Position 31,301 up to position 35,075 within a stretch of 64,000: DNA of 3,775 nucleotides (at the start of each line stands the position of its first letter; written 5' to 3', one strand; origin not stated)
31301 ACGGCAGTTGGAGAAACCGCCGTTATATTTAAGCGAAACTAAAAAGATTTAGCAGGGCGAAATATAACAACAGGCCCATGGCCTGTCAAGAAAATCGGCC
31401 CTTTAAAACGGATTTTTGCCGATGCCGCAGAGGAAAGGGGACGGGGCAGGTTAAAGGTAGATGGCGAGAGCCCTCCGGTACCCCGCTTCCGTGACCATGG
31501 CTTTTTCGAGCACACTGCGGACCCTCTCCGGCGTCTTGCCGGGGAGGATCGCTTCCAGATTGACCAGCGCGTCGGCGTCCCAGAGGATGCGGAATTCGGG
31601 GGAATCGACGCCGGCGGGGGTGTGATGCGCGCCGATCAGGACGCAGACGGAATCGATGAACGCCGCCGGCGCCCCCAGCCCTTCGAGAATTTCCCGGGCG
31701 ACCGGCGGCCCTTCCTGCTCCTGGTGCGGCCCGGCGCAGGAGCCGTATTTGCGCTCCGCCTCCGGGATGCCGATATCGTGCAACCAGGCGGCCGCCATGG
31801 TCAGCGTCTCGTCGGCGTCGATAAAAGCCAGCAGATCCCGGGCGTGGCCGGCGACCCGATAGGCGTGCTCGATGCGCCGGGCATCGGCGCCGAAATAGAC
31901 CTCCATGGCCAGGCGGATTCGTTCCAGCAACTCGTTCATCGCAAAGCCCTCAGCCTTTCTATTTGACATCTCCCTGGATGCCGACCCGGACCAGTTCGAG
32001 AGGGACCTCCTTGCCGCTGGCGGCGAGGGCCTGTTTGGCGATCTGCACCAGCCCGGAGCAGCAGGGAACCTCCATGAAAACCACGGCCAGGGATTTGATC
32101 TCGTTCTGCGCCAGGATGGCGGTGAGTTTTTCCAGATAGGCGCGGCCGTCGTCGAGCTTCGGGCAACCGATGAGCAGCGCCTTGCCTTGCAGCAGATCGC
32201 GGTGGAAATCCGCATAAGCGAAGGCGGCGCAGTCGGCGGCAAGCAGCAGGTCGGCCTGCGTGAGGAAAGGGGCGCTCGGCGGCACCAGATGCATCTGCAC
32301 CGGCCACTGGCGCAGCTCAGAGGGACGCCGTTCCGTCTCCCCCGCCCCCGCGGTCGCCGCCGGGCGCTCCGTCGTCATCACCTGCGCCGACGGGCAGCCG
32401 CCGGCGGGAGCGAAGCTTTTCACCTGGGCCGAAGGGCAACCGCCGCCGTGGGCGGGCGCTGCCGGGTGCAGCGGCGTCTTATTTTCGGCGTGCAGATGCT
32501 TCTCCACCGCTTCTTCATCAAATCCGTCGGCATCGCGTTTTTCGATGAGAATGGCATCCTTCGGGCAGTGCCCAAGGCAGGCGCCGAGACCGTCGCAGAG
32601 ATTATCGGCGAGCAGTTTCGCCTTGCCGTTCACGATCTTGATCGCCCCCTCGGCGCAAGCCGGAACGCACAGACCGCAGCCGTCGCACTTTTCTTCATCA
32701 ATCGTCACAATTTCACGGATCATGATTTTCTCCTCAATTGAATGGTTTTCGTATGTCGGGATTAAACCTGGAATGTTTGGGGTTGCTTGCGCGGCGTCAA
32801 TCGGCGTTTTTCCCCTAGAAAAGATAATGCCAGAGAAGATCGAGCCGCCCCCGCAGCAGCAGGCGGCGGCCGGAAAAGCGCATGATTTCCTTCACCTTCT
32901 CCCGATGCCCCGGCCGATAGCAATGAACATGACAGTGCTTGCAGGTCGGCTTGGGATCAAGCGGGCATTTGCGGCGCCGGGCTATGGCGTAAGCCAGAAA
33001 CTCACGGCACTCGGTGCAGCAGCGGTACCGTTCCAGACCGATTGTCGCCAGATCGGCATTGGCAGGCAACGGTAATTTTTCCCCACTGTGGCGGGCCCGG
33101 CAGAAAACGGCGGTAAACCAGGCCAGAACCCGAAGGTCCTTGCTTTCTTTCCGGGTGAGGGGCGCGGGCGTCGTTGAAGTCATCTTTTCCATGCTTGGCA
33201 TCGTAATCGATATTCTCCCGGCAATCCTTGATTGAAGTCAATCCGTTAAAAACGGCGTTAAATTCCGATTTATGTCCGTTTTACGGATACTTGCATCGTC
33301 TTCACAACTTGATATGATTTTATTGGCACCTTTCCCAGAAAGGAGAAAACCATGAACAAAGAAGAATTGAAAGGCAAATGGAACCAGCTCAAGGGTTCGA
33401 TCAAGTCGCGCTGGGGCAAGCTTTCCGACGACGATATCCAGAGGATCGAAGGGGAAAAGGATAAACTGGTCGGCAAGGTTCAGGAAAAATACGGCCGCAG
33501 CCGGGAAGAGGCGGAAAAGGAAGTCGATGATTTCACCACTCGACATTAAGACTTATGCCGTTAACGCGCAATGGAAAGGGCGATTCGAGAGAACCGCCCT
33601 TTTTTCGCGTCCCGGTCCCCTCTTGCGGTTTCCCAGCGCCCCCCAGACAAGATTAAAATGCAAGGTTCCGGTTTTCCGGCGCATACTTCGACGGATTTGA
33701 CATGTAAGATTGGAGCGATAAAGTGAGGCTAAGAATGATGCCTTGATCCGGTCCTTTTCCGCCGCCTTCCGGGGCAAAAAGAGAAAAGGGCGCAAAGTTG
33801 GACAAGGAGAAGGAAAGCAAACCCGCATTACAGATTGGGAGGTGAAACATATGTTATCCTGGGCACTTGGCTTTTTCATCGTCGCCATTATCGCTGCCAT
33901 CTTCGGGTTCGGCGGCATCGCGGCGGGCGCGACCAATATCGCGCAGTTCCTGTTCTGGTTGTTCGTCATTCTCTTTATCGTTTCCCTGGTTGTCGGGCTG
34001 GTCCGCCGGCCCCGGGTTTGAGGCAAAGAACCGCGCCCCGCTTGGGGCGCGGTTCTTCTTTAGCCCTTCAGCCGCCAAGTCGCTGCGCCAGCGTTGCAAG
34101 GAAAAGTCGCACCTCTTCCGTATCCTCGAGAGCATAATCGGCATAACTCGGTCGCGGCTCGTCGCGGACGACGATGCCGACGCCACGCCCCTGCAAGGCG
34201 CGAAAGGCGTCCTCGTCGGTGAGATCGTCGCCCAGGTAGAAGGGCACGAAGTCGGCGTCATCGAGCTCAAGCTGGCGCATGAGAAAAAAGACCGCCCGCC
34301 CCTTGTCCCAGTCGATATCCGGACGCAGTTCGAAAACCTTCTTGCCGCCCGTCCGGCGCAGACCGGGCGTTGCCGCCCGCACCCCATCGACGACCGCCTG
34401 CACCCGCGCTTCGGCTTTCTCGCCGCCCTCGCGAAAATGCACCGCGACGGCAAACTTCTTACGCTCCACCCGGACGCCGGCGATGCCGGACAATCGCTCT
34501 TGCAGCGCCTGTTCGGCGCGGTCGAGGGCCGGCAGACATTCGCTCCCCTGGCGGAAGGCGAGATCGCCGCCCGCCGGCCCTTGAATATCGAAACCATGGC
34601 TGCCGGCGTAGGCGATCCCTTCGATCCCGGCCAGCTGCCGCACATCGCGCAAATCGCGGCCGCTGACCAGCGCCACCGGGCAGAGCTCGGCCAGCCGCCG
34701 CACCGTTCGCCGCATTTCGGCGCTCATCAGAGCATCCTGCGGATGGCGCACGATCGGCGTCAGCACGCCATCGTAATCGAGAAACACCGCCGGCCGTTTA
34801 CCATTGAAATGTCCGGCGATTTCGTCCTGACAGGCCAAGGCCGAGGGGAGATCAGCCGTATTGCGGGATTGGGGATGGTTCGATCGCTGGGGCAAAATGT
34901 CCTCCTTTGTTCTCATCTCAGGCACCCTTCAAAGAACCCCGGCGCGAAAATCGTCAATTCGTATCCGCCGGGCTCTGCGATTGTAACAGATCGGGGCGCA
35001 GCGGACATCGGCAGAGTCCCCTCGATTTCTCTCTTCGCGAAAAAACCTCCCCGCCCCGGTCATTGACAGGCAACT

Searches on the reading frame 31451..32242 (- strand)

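Call 52: search_protein_families(library=pfam, proteins=[window:31451-32242:-], max_evalue=0.0001)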
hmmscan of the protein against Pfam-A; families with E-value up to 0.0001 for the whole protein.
window:31451-32242:- (263 aa): 1 family
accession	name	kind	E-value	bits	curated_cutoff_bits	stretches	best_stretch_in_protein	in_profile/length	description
PF01966.28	HD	-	1.9e-09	38.2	22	1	123-228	1-115/116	HD domain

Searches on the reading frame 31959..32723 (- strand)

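Call 52: search_protein_families(library=pfam, proteins=[window:31959-32723:-], max_evalue=0.0001)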
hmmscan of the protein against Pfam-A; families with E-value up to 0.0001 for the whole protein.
window:31959-32723:- (254 aa): 7 families
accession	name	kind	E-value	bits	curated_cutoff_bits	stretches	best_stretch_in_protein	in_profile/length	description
PF00037.32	Fer4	-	4.2e-10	39.4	21.1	1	6-29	1-24/24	4Fe-4S binding domain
PF12837.12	Fer4_6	-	9.5e-08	32.1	25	1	5-28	1-24/24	4Fe-4S binding domain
PF13187.11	Fer4_9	-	7.6e-07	29.5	27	1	12-58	1-52/52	4Fe-4S dicluster domain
PF13237.11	Fer4_10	-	2e-06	28.1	25.5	1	6-54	2-53/53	4Fe-4S dicluster domain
PF14697.11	Fer4_21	-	2.4e-06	28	35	1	7-58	2-57/59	4Fe-4S dicluster domain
PF12838.12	Fer4_7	-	3e-06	28.1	27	1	12-57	1-52/52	4Fe-4S dicluster domain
PF25160.1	LdpA_Fe-S-bd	-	4.1e-06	26.9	27.6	0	7-30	22-45/49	LdpA Fe-S cluster-binding domain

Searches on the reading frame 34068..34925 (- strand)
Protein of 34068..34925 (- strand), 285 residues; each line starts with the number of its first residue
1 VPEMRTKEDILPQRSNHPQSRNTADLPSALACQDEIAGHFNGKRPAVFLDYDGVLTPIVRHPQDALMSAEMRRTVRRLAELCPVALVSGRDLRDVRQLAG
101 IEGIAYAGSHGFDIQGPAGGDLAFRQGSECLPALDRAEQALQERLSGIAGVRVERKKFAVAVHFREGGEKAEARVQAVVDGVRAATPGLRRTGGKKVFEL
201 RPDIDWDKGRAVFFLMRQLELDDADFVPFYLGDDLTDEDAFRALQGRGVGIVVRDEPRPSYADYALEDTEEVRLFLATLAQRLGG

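Call 52: search_protein_families(library=pfam, proteins=[window:34068-34925:-], max_evalue=0.0001)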
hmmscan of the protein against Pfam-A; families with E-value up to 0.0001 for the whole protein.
window:34068-34925:- (285 aa): 1 family
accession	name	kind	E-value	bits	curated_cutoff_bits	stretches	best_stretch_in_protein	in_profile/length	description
PF02358.22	Trehalose_PPase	-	2.9e-50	171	27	1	48-269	1-234/235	Trehalose-phosphatase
